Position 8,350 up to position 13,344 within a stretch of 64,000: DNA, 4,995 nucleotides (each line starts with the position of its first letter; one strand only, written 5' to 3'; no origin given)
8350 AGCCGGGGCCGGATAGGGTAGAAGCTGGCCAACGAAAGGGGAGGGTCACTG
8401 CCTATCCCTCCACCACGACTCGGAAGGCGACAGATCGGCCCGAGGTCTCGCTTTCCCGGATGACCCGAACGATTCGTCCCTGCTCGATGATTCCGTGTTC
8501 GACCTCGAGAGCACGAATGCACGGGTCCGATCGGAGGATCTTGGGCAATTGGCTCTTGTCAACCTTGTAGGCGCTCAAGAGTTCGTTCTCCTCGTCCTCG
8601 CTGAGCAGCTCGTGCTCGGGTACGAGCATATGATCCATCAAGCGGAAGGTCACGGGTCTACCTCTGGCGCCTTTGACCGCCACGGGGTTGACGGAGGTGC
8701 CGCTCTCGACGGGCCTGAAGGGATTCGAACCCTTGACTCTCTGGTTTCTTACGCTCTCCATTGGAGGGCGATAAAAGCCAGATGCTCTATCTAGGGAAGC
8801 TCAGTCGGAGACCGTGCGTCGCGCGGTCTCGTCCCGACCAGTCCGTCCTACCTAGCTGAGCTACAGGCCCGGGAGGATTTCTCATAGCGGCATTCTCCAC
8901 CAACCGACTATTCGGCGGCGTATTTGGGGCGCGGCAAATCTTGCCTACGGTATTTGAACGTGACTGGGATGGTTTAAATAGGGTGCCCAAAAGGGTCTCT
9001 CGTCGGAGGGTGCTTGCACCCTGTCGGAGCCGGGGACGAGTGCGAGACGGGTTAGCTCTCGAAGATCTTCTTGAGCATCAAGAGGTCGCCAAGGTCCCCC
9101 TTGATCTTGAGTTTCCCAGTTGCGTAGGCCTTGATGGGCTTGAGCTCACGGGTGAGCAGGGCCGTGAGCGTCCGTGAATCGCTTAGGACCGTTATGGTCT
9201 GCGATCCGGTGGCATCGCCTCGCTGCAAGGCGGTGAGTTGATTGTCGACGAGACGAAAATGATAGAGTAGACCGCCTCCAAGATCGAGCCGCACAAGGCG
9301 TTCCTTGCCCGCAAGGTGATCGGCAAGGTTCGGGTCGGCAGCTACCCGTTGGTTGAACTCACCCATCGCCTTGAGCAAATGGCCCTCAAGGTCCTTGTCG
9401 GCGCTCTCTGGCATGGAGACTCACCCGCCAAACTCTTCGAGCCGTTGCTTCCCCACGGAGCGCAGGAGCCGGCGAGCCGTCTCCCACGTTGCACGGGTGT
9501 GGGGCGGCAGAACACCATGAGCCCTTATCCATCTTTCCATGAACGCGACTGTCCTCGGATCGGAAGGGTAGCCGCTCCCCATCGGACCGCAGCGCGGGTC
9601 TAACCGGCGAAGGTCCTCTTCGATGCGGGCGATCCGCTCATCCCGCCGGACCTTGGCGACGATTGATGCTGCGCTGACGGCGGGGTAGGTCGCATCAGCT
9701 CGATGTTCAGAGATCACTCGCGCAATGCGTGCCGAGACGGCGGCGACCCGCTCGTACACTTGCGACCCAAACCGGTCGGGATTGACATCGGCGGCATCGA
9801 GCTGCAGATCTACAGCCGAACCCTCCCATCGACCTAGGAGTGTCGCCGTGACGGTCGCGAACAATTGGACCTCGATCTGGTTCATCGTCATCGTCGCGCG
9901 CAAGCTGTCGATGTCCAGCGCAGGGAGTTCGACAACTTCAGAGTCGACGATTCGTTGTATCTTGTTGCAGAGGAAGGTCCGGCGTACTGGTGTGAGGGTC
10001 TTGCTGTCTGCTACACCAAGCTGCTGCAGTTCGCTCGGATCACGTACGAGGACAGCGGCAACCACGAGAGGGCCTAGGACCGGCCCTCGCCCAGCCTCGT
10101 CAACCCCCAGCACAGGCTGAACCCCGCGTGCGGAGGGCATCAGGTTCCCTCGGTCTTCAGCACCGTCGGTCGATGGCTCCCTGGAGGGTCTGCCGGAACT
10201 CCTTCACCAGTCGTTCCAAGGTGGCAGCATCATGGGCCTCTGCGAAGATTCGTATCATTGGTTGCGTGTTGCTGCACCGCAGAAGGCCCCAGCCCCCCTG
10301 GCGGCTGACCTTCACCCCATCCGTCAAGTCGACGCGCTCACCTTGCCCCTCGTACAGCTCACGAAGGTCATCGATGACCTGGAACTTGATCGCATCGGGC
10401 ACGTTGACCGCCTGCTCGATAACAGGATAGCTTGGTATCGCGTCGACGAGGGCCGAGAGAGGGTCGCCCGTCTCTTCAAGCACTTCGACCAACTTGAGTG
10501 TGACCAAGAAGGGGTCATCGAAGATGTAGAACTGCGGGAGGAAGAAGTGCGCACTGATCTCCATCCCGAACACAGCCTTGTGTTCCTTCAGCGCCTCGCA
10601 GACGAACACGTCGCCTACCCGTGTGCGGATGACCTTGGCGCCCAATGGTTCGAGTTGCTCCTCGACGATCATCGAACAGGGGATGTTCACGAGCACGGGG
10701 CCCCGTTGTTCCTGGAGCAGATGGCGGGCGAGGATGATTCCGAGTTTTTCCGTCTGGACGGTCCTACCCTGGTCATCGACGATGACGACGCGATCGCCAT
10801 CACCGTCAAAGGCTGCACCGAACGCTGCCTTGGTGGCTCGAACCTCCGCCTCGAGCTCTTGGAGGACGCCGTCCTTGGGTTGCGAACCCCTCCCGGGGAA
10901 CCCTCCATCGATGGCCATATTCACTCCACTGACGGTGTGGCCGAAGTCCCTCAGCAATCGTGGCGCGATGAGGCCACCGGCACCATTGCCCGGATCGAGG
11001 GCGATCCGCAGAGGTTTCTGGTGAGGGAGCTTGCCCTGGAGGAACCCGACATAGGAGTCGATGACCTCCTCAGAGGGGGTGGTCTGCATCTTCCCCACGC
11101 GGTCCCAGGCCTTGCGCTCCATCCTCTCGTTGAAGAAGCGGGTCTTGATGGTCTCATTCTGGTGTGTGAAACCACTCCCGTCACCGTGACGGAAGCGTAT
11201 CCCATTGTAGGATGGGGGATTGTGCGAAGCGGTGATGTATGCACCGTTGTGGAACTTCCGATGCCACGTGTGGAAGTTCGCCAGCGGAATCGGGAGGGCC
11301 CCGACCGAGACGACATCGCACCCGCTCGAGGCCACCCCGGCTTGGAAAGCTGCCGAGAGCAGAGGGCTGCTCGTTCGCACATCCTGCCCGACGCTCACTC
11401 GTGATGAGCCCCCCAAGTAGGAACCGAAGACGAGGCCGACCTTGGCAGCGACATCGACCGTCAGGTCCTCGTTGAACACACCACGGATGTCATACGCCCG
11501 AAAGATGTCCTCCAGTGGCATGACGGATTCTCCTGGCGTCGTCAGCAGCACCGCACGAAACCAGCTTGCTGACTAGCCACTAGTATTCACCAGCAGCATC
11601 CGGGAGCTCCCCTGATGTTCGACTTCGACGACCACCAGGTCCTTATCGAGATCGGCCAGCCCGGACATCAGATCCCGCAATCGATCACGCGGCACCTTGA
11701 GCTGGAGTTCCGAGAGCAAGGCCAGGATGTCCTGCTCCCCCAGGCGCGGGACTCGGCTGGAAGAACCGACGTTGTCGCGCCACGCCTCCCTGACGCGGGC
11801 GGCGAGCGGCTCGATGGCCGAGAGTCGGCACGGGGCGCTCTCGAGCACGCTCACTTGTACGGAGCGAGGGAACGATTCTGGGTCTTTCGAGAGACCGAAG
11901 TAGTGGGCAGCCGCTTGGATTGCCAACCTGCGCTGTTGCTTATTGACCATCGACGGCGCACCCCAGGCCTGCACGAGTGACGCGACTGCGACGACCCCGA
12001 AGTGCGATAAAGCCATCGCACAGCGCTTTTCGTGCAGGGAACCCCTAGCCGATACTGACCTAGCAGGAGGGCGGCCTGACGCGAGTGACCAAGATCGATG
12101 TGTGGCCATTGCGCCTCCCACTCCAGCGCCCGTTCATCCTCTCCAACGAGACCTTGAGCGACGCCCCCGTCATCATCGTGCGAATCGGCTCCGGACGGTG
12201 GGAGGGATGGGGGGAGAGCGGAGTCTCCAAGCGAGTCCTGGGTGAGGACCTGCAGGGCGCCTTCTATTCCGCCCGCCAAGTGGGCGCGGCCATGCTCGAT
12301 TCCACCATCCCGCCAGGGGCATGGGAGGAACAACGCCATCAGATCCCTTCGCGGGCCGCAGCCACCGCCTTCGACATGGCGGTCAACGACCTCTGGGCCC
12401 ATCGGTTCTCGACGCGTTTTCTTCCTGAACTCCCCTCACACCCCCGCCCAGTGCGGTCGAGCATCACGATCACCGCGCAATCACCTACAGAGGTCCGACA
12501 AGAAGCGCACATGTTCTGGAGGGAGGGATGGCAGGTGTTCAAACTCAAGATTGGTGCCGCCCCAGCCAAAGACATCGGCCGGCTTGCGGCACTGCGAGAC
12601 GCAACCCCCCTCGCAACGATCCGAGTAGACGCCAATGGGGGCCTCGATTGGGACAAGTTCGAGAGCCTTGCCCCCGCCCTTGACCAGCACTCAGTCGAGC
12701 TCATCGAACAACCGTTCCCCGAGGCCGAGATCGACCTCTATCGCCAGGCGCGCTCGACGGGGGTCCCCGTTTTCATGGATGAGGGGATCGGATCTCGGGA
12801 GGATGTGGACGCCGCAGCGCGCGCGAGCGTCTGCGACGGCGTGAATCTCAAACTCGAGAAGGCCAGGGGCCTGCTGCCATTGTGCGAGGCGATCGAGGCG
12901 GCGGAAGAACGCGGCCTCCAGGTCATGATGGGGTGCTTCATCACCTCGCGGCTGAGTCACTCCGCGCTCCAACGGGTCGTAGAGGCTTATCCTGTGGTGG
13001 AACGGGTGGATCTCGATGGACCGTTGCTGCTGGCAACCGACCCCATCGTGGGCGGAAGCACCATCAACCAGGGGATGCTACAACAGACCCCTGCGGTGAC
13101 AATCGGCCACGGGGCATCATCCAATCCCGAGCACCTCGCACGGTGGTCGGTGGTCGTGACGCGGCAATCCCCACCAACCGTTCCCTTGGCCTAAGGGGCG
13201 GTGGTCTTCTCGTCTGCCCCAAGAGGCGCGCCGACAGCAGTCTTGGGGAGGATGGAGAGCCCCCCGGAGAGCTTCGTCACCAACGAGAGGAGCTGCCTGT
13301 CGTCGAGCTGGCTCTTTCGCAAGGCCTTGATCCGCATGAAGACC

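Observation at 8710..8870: tRNA-Lys(UUU) interrupted by two introns, including a non-canonical ~59-nt intron in the D-loop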

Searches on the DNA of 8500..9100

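Call 5: search_rna_families(source=window, start=8500, end=9100, threshold=evalue, max_evalue=10, show_alignments=3)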
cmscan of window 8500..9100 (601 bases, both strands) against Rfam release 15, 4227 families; matches with E-value up to 10: 6.
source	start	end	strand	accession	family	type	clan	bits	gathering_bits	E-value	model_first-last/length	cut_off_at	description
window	8718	8801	-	RF00005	tRNA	Gene; tRNA;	CL00001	21.9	29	0.05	9-63/71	no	tRNA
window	8718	8734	+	RF04351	Plastid-psbl-rps4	Cis-reg;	-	16.9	68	0.98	9-25/53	no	Plastid-psbl-rps4 3UTR RNA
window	8977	9084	+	RF01751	potC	Cis-reg;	-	15.6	44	4.7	1-70/70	no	potC RNA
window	8926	8999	+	RF00159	snoZ168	Gene; snRNA; snoRNA; CD-box;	-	14.2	36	7.6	1-82/82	no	Small nucleolar RNA Z168/Z174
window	8616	8841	+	RF02160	PART1_2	Gene; lncRNA;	-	12.5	55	1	1-249/249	no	Prostate androgen-regulated transcript 1 conserved region 2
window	8636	8746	+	RF01514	Afu_513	Gene; snRNA; snoRNA; CD-box;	-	11.7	48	5.3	1-103/103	no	A. fumigatus snoRNA Afu_513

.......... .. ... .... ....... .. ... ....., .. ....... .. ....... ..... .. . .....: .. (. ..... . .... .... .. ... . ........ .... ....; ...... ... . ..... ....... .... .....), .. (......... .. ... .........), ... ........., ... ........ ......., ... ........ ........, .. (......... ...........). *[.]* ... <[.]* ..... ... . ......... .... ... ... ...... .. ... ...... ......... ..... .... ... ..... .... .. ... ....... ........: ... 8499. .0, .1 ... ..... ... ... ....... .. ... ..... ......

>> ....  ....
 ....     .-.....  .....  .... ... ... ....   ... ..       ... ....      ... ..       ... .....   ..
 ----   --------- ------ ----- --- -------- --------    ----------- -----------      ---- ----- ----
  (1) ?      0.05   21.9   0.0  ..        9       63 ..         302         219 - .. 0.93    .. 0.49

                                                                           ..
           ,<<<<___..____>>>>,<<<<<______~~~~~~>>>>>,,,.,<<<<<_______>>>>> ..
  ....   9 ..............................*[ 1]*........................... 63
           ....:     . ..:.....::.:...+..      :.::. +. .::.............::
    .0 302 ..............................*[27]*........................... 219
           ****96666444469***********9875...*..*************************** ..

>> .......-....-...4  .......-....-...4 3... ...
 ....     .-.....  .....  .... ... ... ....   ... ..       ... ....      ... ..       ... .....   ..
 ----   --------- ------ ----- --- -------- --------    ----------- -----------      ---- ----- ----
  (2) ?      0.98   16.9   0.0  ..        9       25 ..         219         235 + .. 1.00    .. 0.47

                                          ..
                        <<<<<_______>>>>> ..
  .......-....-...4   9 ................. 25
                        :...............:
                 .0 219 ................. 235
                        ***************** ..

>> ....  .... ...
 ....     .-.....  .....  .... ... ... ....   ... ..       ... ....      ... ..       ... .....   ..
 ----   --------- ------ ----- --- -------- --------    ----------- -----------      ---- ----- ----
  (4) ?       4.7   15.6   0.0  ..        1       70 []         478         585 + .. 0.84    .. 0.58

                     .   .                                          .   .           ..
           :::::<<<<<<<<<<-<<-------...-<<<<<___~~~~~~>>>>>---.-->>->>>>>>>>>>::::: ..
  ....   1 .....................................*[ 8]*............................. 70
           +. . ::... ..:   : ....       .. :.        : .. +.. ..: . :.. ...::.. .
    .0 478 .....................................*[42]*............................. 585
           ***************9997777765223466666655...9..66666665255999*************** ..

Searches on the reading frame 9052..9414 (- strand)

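Call 40: search_protein_families(library=pfam, proteins=[window:9052-9414:-], max_evalue=0.001)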
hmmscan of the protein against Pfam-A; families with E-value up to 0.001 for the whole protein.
window:9052-9414:- (120 aa): 1 family
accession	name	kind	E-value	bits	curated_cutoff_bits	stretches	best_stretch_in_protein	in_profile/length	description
PF02036.22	SCP2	-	1.5e-10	41.7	21.3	1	22-119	3-101/101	SCP-2 sterol transfer family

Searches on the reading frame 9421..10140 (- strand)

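Call 40: search_protein_families(library=pfam, proteins=[window:9421-10140:-], max_evalue=0.001)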
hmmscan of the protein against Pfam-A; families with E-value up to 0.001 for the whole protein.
window:9421-10140:- (239 aa): 1 family
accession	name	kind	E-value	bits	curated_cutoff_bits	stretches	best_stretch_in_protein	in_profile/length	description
PF01351.25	RNase_HII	-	7.2e-41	140.7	25.8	1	11-221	1-198/199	Ribonuclease HII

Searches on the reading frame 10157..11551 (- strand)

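Call 40: search_protein_families(library=pfam, proteins=[window:10157-11551:-], max_evalue=0.001)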
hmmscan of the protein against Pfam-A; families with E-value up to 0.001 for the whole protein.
window:10157-11551:- (464 aa): 4 families
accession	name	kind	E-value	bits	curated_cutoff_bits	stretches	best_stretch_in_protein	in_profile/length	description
PF02878.22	PGM_PMM_I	-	3.4e-33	114.7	22.5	1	16-143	3-135/138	Phosphoglucomutase/phosphomannomutase, alpha/beta/alpha domain I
PF02880.22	PGM_PMM_III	-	2.7e-21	76.3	20.7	1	268-372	3-112/115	Phosphoglucomutase/phosphomannomutase, alpha/beta/alpha domain III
PF02879.22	PGM_PMM_II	-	5.4e-20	72.3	29.3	1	168-262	8-103/103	Phosphoglucomutase/phosphomannomutase, alpha/beta/alpha domain II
PF00408.26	PGM_PMM_IV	-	3.6e-10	40.2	23.1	1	382-453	4-66/68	Phosphoglucomutase/phosphomannomutase, C-terminal domain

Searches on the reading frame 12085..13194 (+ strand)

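Call 38: search_protein_families(library=pfam, proteins=[window:12085-13194:+], max_evalue=0.001)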
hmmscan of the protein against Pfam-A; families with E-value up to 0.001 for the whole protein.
window:12085-13194:+ (369 aa): 2 families
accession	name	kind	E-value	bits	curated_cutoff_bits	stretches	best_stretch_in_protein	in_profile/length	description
PF13378.12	MR_MLE_C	-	1.2e-29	104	29.4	1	137-344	2-213/219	Enolase C-terminal domain-like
PF02746.21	MR_MLE_N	-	0.00087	19.9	22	0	11-107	11-107/117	Mandelate racemase / muconate lactonizing enzyme, N-terminal domain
